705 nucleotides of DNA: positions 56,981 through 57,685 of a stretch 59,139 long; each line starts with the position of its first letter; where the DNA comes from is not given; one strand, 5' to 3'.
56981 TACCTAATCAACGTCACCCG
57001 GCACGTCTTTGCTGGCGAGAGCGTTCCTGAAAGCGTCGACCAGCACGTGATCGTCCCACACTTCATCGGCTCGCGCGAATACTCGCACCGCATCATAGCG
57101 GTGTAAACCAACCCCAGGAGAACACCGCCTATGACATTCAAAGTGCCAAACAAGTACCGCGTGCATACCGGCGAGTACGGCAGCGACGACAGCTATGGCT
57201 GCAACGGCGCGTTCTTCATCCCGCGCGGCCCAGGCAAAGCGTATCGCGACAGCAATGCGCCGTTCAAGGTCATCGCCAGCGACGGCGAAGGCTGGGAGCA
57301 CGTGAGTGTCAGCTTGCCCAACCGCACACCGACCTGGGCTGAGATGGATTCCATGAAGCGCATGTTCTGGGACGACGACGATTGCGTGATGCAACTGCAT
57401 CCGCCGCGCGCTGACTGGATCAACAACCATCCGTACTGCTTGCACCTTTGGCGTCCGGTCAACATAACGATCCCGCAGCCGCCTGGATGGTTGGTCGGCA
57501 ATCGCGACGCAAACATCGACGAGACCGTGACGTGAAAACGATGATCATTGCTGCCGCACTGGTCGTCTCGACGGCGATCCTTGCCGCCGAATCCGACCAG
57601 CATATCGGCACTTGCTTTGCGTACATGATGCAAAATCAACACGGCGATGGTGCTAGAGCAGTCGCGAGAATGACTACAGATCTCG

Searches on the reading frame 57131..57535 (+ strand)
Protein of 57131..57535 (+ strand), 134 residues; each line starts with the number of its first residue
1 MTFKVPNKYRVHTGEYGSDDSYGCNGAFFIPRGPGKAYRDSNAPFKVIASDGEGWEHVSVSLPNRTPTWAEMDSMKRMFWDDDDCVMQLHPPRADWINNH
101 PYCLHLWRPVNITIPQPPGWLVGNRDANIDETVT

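Call 36: search_protein_families(library=phrogs, proteins=[window:57131-57535:+], max_evalue=0.001)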
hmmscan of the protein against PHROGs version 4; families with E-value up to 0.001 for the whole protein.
window:57131-57535:+ (134 aa): 1 family
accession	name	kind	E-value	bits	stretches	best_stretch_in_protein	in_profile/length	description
phrog_7839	-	unknown function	3.4e-25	89.7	1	6-123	6-134/136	-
